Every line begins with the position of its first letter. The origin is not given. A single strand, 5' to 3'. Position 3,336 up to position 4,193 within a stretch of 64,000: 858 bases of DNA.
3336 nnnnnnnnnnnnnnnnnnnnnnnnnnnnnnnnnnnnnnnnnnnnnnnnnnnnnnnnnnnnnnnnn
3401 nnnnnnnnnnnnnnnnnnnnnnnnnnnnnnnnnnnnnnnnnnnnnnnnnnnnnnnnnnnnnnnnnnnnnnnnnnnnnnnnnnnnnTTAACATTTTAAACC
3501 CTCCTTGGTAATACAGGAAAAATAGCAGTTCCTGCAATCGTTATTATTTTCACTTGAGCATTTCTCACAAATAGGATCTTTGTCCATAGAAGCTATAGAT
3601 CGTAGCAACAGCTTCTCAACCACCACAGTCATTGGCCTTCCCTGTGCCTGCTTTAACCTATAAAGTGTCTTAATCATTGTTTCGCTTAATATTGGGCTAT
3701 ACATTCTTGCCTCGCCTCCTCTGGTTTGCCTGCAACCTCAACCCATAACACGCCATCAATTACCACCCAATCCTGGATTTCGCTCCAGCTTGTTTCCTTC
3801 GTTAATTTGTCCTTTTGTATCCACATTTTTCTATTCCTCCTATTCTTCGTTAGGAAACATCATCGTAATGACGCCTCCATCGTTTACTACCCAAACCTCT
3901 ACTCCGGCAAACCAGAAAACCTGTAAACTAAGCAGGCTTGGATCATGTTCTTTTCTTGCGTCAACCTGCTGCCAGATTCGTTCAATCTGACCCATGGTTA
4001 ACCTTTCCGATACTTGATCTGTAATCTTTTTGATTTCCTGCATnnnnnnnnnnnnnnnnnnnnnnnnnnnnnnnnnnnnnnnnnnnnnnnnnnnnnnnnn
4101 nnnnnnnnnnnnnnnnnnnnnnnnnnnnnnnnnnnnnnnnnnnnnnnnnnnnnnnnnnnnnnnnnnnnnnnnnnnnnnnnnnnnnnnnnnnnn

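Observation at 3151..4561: Leading-region-like cluster of tiny co-directional genes (DUF6876-like plus 46-97-aa unknowns) behind leader copy 1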

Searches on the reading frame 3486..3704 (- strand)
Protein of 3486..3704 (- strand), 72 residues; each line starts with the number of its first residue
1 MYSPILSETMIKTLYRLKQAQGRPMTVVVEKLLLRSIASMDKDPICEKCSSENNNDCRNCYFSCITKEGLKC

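Call 6: search_protein_families(library=pfam, proteins=[window:3486-3704:-], max_evalue=0.1)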
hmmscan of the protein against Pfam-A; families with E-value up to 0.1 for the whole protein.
window:3486-3704:- (72 aa): 0 families

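Call 16: search_protein_families(library=phrogs, proteins=[window:3486-3704:-], max_evalue=0.1)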
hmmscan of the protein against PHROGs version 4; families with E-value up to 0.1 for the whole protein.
window:3486-3704:- (72 aa): 0 families

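Call 17: search_protein_families(library=ncbifam, proteins=[window:3486-3704:-], max_evalue=0.1)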
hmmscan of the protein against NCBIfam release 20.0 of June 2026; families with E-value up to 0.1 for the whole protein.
window:3486-3704:- (72 aa): 0 families

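Call 75: search_solved_structures(query=window:3486-3704:-, max_evalue=5)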
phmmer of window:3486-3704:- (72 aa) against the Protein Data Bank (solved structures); distinct sequences matched with E-value up to 5: 0.

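Call 83: find_homologous_proteins(query=window:3486-3704:-, max_evalue=0.01)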
Query window:3486-3704:- (72 aa): 57 proteins with E <= 0.01 among 57 candidates.
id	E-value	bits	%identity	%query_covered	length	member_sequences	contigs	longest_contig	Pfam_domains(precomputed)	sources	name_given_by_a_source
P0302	1.7e-41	156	100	100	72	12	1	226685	-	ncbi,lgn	-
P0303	3.2e-38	146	90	100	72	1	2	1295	-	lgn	-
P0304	3.0e-37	143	89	100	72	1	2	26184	-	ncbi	-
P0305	9.4e-37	141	88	100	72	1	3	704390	-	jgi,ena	-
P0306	9.6e-37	141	86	100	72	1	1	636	-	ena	-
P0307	1.2e-36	141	88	100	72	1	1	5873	-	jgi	jgi:hypothetical protein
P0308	1.6e-36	140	86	100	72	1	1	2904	-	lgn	-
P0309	7.2e-36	138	86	100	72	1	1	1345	-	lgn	-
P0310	1.7e-35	137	83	100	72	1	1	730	-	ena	-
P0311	2.2e-35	137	85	100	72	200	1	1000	-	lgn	-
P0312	2.4e-35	137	85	100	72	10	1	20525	-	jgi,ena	-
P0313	3.1e-35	136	85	100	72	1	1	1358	-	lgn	-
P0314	3.4e-35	136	85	100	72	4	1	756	-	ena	-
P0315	7.6e-35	135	85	100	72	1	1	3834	-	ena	-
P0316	8.8e-35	135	85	100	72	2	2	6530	-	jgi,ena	-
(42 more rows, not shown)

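Call 84: find_encoding_contigs(protein=P0302, flank=10000, max_places=3)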
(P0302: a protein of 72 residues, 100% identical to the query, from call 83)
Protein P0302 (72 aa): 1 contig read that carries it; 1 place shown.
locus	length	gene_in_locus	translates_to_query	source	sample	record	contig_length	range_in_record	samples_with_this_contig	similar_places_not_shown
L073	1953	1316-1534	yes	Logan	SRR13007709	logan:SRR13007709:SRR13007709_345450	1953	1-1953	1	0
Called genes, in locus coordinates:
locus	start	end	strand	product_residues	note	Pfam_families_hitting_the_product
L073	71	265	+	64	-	-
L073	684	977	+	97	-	-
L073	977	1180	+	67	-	-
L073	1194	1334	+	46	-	-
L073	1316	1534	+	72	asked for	-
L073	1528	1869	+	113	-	PF21781:DUF6876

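Call 86: search_solved_structures(query=A4, max_evalue=10, show_alignments=2)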
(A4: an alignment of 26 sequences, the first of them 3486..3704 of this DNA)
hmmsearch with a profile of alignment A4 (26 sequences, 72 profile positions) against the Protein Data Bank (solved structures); distinct sequences matched with E-value up to 10: 5.
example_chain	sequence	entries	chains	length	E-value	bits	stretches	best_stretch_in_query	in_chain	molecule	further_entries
4lnv_A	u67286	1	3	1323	0.12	15.4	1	13-54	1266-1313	Thioester-containing protein I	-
4acj_A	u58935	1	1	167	0.15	15.1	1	10-30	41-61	WU:FB25H12 PROTEIN,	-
9ya0_AA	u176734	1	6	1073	1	12.5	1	12-50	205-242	PCR5, TGME49_242320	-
4d94_A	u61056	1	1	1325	1.1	12.3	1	13-53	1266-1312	Thioester-containing protein 1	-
2pn5_A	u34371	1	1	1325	1.1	12.3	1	13-53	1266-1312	Thioester-containing protein I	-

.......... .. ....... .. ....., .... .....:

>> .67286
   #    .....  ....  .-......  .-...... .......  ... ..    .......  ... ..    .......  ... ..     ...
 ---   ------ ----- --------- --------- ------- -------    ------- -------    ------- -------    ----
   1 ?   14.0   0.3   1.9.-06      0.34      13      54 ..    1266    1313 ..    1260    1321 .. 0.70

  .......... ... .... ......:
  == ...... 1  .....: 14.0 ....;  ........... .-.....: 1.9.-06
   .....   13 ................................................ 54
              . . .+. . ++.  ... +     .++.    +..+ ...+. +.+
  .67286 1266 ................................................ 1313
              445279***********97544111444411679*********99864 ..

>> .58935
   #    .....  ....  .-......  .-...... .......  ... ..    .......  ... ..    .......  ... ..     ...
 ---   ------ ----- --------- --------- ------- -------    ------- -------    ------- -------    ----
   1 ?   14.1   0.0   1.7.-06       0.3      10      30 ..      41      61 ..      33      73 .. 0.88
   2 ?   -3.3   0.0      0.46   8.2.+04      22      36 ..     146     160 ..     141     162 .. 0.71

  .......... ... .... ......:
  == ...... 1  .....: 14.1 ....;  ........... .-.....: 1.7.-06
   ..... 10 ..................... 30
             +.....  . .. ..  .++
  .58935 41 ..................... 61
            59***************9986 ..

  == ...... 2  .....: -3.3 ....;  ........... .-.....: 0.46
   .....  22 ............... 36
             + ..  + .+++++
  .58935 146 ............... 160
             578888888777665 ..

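Call 98: search_protein_families(library=padloc, proteins=[window:3486-3704:-], max_evalue=0.01)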
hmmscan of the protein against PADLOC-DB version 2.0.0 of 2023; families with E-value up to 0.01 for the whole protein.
window:3486-3704:- (72 aa): 0 families

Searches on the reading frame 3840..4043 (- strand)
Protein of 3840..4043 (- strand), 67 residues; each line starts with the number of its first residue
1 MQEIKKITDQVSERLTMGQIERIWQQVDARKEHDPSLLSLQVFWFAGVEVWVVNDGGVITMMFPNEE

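Call 6: search_protein_families(library=pfam, proteins=[window:3840-4043:-], max_evalue=0.1)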
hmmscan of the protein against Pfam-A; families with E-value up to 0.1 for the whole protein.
window:3840-4043:- (67 aa): 2 families
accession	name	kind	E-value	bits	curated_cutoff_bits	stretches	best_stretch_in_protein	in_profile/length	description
PF25325.1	EF-hand_EFHB_C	-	0.0022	18.2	27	1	2-44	26-66/75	EFHB C-terminal EF-hand domain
PF06124.16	DUF960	-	0.012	16.6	25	0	49-66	77-94/94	Staphylococcal protein of unknown function (DUF960)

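Call 16: search_protein_families(library=phrogs, proteins=[window:3840-4043:-], max_evalue=0.1)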
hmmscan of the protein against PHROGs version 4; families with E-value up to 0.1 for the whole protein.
window:3840-4043:- (67 aa): 0 families

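Call 17: search_protein_families(library=ncbifam, proteins=[window:3840-4043:-], max_evalue=0.1)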
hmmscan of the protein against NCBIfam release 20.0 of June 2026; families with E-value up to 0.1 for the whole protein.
window:3840-4043:- (67 aa): 1 family
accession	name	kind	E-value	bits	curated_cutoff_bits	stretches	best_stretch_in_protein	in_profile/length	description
TIGR00536.1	hemK_fam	subfamily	0.05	12.7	115.5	1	3-53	38-88/286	HemK family protein methyltransferase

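Call 98: search_protein_families(library=padloc, proteins=[window:3840-4043:-], max_evalue=0.01)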
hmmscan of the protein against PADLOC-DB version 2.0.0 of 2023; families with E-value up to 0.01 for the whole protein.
window:3840-4043:- (67 aa): 0 families
